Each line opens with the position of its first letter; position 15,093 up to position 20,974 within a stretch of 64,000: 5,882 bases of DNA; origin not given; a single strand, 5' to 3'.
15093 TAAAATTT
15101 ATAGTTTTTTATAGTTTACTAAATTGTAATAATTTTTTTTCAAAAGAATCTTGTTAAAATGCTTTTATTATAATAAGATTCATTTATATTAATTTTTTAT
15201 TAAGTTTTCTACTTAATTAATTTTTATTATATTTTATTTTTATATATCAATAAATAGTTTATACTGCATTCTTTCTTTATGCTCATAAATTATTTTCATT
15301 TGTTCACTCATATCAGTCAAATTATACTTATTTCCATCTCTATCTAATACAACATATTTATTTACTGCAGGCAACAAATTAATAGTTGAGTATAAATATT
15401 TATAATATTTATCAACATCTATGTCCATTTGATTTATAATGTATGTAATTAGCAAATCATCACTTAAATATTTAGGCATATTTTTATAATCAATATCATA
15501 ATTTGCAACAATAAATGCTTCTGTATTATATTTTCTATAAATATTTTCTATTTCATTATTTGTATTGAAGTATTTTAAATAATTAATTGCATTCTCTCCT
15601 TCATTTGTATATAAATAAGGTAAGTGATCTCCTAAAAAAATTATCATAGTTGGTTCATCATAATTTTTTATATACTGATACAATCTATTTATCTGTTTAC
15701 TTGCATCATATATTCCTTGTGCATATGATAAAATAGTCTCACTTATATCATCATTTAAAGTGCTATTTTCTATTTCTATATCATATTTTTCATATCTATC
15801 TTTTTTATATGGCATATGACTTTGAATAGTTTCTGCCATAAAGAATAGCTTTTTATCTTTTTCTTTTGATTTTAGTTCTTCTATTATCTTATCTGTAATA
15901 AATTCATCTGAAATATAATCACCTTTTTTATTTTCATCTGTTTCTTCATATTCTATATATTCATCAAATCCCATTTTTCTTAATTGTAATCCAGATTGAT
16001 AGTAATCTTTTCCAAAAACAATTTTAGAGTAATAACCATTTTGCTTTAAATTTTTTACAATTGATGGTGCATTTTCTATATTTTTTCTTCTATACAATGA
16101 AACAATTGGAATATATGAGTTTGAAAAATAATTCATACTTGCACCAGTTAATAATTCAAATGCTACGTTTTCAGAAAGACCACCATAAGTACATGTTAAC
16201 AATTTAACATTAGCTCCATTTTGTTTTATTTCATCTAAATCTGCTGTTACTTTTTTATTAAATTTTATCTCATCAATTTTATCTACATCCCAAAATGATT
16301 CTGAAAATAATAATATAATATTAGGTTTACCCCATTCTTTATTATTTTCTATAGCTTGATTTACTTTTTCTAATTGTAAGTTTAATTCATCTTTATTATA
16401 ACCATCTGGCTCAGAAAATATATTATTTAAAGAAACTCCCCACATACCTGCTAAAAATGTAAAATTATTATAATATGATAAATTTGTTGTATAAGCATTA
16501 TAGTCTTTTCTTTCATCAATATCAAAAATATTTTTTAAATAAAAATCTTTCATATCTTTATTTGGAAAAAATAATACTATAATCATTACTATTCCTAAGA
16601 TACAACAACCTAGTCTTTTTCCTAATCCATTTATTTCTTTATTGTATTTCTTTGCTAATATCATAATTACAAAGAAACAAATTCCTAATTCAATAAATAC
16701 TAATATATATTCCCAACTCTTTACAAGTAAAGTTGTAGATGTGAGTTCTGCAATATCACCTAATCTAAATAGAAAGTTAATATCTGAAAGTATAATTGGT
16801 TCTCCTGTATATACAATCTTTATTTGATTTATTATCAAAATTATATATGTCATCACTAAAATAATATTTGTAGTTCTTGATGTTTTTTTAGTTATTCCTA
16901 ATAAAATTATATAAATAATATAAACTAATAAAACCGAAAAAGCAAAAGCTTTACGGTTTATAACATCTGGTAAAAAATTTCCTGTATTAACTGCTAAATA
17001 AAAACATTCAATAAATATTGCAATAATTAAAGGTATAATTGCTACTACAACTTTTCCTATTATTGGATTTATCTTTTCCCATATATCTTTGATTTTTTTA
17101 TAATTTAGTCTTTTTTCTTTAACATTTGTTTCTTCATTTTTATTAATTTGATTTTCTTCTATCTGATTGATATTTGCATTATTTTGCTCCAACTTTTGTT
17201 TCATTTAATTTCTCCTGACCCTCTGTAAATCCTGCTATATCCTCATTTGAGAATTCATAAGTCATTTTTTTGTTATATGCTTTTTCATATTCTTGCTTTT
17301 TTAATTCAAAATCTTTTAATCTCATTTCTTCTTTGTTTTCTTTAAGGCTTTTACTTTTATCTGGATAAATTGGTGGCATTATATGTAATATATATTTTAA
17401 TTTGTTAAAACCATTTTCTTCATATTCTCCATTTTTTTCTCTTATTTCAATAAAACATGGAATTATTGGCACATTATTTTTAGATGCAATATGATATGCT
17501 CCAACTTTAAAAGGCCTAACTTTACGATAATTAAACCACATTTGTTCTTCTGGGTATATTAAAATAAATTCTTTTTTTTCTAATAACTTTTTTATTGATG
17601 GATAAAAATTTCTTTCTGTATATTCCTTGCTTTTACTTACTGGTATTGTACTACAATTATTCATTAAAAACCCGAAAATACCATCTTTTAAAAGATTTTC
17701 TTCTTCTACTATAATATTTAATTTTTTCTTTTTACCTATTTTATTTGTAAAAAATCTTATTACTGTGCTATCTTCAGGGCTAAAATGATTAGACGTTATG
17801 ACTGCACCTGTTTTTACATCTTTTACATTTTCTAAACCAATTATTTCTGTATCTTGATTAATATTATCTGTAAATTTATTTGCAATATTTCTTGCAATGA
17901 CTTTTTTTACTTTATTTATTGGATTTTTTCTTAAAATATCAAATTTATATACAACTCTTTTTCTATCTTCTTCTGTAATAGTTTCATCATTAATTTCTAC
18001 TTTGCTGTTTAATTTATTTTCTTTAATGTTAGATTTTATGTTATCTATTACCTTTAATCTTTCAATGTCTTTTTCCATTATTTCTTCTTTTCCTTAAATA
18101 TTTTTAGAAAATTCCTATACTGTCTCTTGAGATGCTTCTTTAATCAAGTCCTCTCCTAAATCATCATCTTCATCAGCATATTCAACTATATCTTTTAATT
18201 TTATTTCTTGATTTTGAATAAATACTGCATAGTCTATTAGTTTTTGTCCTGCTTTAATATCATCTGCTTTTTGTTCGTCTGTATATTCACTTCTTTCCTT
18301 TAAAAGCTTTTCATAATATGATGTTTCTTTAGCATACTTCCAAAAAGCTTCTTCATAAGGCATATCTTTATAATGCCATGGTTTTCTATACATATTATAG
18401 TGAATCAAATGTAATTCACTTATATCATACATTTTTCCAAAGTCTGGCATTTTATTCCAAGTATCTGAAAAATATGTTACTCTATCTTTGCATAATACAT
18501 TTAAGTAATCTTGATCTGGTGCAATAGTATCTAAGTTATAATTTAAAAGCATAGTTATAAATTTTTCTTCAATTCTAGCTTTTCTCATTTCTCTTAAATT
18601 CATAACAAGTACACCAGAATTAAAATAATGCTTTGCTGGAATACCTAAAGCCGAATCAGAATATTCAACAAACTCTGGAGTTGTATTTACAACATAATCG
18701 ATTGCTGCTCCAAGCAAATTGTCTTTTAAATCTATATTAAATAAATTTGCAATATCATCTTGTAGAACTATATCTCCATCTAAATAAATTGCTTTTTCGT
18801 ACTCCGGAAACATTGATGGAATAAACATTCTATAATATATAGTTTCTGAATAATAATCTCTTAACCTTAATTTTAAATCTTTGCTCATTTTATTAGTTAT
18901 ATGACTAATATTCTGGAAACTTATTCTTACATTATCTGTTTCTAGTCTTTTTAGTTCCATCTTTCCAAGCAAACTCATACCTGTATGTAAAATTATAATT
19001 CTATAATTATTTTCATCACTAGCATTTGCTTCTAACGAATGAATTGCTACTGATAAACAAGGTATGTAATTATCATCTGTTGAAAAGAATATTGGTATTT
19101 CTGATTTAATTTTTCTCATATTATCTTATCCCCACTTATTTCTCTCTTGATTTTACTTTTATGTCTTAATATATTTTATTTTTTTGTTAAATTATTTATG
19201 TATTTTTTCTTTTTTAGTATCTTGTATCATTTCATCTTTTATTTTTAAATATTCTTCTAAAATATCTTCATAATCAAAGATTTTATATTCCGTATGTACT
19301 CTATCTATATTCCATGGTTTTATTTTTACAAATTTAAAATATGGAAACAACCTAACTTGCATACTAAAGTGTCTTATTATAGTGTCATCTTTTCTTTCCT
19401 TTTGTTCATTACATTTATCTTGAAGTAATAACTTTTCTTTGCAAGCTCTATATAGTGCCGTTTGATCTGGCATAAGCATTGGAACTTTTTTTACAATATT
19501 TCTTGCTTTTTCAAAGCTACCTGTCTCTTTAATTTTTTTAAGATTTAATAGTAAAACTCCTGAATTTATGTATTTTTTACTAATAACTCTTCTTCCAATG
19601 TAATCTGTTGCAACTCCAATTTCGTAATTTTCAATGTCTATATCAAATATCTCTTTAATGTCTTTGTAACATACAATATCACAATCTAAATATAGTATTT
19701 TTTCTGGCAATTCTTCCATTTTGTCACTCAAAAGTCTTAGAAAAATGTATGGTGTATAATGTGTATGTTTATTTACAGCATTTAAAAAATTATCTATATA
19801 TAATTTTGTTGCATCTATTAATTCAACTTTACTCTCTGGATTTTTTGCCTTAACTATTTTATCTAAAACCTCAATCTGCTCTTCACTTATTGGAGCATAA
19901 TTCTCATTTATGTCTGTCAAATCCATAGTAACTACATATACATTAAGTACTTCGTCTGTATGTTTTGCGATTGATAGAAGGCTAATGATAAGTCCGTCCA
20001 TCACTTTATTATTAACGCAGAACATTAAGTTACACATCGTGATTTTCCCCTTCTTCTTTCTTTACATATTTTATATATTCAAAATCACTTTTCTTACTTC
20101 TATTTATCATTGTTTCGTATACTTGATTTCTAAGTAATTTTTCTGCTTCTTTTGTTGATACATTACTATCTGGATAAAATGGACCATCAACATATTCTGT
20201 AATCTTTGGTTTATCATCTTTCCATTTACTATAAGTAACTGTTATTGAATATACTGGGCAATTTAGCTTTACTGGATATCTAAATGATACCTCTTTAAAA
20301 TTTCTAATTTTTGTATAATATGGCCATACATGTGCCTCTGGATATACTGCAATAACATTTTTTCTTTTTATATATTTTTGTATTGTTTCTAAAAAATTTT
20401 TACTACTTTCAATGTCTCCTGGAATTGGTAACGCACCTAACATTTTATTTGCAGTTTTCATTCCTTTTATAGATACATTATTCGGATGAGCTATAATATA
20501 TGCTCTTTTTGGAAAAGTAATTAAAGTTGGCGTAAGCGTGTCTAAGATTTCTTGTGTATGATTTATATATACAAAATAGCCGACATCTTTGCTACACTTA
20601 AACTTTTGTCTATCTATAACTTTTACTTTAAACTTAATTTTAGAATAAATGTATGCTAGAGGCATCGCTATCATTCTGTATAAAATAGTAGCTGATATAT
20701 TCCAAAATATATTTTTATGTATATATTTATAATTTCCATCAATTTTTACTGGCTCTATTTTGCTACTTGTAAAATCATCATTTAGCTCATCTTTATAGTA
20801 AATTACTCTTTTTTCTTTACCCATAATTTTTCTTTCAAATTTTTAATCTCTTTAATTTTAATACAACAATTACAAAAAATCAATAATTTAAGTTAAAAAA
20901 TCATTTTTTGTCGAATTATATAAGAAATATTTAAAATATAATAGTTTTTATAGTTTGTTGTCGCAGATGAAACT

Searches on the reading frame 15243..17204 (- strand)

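Call 76: search_protein_families(library=pfam, max_evalue=1e-8, proteins=[window:15243-17204:-])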
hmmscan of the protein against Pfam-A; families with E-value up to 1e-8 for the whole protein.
window:15243-17204:- (654 aa): 1 family
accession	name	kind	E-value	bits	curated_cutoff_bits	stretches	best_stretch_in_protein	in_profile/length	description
PF00884.28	Sulfatase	-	1.4e-28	100.5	25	1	294-549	1-255/301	Sulfatase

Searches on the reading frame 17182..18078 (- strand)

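Call 76: search_protein_families(library=pfam, max_evalue=1e-8, proteins=[window:17182-18078:-])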
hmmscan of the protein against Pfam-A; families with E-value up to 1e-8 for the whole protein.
window:17182-18078:- (299 aa): 1 family
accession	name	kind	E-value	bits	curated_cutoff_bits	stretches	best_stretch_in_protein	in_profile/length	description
PF01553.26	Acyltransferase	-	7.8e-17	61.8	23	1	78-210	3-131/132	Acyltransferase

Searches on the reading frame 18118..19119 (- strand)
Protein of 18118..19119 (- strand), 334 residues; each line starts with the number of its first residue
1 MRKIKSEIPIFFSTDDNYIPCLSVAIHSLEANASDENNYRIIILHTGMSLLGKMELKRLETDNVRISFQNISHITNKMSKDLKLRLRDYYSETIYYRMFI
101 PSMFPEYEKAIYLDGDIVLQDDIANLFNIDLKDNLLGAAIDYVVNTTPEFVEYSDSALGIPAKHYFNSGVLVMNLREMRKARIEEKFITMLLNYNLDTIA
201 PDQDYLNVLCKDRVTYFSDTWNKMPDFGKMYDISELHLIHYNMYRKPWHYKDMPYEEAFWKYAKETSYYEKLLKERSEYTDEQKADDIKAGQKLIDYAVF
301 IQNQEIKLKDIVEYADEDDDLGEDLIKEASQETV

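Call 76: search_protein_families(library=pfam, max_evalue=1e-8, proteins=[window:18118-19119:-])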
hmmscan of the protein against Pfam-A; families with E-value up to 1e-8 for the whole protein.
window:18118-19119:- (334 aa): 1 family
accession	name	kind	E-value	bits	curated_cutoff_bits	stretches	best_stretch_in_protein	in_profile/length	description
PF01501.26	Glyco_transf_8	-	8.6e-49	166.8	24.3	1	9-251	1-252/253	Glycosyl transferase family 8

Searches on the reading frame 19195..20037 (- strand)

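Call 76: search_protein_families(library=pfam, max_evalue=1e-8, proteins=[window:19195-20037:-])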
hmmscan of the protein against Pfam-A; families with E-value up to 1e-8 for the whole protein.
window:19195-20037:- (281 aa): 1 family
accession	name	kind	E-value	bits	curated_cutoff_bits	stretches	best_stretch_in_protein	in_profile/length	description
PF01501.26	Glyco_transf_8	-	1.9e-16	60.9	24.3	1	3-203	1-208/253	Glycosyl transferase family 8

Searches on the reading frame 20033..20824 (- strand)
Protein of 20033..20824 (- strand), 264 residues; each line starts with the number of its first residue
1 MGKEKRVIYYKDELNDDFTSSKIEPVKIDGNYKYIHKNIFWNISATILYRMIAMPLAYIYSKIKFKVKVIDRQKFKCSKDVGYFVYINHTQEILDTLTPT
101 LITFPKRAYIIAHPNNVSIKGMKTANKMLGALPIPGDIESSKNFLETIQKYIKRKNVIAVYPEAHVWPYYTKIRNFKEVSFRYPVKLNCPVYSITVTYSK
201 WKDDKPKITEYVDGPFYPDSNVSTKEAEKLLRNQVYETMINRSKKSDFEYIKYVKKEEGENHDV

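Call 68: search_protein_families(library=pfam, proteins=[window:20033-20824:-])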
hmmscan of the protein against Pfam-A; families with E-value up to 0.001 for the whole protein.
window:20033-20824:- (264 aa): 1 family
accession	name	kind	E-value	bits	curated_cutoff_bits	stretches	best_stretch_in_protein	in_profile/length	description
PF01553.26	Acyltransferase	-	1.7e-07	31.6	23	1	80-196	13-131/132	Acyltransferase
